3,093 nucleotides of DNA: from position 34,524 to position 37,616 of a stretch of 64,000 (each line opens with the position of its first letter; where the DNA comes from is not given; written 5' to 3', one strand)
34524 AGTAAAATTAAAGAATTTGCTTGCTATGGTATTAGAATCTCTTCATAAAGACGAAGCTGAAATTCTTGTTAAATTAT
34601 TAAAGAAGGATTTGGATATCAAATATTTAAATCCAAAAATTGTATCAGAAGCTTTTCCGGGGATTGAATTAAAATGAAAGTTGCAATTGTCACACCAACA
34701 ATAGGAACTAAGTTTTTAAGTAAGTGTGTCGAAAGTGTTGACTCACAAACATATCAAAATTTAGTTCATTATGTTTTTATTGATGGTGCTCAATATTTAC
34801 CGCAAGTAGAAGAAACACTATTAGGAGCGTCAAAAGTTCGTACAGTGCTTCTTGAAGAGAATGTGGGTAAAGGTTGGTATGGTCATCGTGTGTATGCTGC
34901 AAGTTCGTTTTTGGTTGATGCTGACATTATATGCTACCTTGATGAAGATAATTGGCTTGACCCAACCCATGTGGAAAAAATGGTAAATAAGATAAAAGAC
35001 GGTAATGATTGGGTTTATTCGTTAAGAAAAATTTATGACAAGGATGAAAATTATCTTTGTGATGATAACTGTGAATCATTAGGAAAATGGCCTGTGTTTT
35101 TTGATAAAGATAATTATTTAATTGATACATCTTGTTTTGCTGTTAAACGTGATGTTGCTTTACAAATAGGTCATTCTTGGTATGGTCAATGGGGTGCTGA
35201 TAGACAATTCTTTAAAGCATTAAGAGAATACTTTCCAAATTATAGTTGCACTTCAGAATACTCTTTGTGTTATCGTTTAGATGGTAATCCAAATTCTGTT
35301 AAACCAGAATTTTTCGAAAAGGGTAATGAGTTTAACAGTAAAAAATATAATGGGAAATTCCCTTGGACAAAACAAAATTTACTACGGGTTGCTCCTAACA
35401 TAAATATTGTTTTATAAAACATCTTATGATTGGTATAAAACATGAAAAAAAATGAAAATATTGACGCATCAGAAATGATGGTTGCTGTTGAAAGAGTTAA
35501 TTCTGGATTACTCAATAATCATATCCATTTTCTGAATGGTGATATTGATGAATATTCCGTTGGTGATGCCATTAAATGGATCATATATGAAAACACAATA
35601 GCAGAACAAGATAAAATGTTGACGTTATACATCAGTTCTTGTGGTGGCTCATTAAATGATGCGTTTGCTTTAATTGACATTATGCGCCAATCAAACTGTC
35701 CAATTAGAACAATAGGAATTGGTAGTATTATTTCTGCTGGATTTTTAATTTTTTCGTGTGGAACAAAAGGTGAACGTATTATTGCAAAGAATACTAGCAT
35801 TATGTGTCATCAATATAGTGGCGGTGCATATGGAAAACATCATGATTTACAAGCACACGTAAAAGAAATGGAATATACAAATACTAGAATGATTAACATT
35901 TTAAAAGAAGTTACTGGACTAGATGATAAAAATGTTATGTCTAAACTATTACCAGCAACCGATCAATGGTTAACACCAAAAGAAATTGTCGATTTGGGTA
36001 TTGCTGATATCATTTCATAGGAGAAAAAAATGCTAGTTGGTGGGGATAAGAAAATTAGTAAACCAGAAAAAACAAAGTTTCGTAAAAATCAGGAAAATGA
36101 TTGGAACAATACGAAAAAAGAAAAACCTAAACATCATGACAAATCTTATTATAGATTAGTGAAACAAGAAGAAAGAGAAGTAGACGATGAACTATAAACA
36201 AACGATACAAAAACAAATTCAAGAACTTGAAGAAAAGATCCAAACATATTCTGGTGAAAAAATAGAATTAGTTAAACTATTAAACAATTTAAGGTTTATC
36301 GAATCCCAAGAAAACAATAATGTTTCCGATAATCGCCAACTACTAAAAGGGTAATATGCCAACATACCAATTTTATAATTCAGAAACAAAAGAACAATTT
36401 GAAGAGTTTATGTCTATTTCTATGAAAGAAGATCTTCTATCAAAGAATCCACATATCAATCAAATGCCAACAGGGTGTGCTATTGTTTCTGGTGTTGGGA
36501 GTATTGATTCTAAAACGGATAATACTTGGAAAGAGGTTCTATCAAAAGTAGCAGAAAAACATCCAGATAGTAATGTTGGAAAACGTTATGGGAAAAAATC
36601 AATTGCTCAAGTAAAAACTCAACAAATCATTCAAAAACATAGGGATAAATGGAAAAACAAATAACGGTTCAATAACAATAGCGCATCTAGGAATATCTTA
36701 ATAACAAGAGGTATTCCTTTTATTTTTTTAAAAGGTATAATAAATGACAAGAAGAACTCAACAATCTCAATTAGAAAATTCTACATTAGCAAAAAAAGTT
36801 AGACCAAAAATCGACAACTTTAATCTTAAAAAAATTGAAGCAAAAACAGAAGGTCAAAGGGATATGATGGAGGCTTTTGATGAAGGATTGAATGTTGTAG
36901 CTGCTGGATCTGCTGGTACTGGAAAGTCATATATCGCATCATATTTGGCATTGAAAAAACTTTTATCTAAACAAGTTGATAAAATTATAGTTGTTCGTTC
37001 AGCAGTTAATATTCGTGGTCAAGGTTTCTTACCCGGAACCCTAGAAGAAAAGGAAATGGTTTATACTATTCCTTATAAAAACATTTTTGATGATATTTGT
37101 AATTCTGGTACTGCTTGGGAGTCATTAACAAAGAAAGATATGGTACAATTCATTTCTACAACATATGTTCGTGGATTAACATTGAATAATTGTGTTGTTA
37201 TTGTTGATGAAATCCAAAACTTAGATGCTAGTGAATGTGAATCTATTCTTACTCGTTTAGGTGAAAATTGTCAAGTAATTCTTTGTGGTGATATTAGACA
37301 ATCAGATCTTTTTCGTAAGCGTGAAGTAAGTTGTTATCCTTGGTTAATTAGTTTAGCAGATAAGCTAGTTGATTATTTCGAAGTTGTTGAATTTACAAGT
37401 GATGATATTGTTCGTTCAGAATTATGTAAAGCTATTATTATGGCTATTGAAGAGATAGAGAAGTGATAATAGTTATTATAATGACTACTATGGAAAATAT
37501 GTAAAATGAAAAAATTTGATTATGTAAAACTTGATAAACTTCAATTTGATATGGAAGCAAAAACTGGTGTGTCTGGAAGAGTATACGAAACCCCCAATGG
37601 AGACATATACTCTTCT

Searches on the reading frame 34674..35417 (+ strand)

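Call 66: search_protein_families(library=pfam, proteins=[window:34674-35417:+], max_evalue=0.001)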
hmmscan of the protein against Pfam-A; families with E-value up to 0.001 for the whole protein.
window:34674-35417:+ (247 aa): 1 family
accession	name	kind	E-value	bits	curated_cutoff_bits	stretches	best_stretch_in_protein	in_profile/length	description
PF00535.33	Glycos_transf_2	-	8.6e-10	39.2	23.3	1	6-126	3-123/168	Glycosyl transferase family 2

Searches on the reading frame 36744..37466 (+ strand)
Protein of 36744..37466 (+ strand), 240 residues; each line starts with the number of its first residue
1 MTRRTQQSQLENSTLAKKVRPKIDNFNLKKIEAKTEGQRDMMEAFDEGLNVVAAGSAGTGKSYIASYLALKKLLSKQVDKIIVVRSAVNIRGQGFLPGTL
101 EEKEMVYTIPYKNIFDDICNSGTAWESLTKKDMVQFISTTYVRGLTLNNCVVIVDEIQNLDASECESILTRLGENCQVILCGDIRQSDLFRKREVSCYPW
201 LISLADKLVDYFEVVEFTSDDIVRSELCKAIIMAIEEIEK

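Call 66: search_protein_families(library=pfam, proteins=[window:36744-37466:+], max_evalue=0.001)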
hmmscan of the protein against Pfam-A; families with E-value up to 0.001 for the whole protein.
window:36744-37466:+ (240 aa): 7 families
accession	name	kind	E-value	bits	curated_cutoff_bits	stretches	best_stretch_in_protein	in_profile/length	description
PF02562.22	PhoH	-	1.8e-48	165.2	27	1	30-236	1-205/205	PhoH-like protein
PF13245.12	AAA_19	-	2.9e-08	34.4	25.1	1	46-187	10-129/134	AAA domain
PF13604.12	AAA_30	-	2.5e-07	31.1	27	0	148-187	89-128/191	AAA domain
PF00270.35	DEAD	-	2.6e-06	27.7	26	1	35-123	1-66/167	DEAD/DEAH box helicase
PF13401.12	AAA_22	-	8e-06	26.6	27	1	51-183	8-123/130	AAA domain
PF01443.25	Viral_helicase1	-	0.00067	20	21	0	148-203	59-113/228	Viral superfamily 1 RNA helicase core domain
PF00580.27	UvrD-helicase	-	0.00094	19.4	23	0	37-81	4-48/271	UvrD/REP helicase N-terminal domain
